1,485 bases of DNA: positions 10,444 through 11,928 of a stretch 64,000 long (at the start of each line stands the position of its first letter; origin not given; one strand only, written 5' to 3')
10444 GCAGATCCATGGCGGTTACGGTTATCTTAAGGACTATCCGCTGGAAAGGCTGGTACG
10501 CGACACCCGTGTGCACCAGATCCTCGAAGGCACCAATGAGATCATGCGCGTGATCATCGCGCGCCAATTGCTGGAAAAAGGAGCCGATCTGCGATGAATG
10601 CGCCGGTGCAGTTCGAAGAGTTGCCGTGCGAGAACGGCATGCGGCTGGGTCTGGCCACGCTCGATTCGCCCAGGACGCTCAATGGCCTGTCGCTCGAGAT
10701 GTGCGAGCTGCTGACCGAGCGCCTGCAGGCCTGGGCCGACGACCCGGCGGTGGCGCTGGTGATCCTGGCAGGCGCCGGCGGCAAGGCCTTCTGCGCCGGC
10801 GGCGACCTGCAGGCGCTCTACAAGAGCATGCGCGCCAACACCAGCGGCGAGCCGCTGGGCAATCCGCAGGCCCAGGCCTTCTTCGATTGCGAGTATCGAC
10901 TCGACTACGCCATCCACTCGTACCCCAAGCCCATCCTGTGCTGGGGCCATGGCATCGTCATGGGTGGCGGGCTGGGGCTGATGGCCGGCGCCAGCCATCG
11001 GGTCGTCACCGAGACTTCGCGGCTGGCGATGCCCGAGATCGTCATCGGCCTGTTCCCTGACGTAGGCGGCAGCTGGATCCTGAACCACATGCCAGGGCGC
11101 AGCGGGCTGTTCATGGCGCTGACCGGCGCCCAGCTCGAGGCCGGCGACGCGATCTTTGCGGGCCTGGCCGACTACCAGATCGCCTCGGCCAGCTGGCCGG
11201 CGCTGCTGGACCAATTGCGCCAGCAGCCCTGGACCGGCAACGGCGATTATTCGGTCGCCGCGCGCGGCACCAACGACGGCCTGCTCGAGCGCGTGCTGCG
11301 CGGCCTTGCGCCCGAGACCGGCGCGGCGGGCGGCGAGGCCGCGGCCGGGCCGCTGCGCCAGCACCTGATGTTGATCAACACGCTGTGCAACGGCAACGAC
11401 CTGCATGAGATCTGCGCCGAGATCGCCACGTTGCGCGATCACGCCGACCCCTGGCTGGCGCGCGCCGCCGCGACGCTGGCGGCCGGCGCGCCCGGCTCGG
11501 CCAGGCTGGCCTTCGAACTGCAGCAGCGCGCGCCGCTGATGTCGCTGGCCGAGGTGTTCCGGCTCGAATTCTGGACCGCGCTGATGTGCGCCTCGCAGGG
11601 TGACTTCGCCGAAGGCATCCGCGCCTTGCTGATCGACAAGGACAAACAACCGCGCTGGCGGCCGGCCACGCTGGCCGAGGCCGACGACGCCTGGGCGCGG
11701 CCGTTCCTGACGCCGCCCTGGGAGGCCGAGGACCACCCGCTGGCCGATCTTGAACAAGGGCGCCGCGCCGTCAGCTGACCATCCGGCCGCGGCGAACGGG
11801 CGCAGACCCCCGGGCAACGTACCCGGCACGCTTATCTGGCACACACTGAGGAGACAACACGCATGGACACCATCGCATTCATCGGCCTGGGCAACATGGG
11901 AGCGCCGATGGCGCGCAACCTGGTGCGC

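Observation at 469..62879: Complete strand switch of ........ (KOPS-like) octamers around 33.5 kb: the window spans the replication terminus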

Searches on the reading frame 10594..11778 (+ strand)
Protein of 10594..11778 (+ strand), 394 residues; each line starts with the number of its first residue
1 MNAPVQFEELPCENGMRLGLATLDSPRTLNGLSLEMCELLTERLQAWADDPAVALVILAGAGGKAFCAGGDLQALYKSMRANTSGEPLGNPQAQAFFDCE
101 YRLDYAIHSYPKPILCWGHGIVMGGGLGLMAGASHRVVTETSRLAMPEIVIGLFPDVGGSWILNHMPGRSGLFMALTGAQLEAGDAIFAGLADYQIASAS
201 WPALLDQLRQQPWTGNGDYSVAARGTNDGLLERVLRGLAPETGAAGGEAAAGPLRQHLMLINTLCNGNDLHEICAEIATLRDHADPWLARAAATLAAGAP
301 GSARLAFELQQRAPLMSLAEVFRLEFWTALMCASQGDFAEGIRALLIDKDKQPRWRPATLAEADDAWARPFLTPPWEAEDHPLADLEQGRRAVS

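Call 25: find_encoding_contigs(protein=window:10594-11778:+, flank=10000, max_places=3)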
Protein window:10594-11778:+ (394 aa): 2 contigs read that carry it; 1 place shown.
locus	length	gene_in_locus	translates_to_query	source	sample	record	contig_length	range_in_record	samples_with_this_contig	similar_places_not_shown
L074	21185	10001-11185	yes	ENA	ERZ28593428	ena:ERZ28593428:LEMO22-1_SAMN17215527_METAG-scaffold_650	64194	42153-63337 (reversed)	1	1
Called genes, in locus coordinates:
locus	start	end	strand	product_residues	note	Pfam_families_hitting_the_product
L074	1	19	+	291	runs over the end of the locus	?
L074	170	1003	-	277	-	PF03618:Kinase-PPPase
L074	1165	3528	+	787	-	PF01326:PPDK_N, PF00391:PEP-utilizers, PF02896:PEP-utilizers_C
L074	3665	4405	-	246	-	PF00117:GATase, PF07722:Peptidase_C26 (weak)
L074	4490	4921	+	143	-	PF01957:NfeD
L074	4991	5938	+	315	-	PF01145:Band_7, PF16200:Band_7_C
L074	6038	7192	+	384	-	PF00990:GGDEF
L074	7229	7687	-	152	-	PF01668:SmpB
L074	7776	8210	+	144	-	PF10604:Polyketide_cyc2, PF03364:Polyketide_cyc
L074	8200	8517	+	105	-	PF03658:Ub-RnfH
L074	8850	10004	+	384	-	PF02771:Acyl-CoA_dh_N, PF02770:Acyl-CoA_dh_M, PF00441:Acyl-CoA_dh_1, PF22924:ACOX_C_alpha1 (faint), PF08028:Acyl-CoA_dh_2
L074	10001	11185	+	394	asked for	PF00378:ECH_1, PF16113:ECH_2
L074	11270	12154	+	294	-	PF02826:2-Hacid_dh_C (faint), PF03446:NAD_binding_2, PF03807:F420_oxidored, PF14833:NAD_binding_11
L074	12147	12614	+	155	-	PF03061:4HBT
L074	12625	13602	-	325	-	-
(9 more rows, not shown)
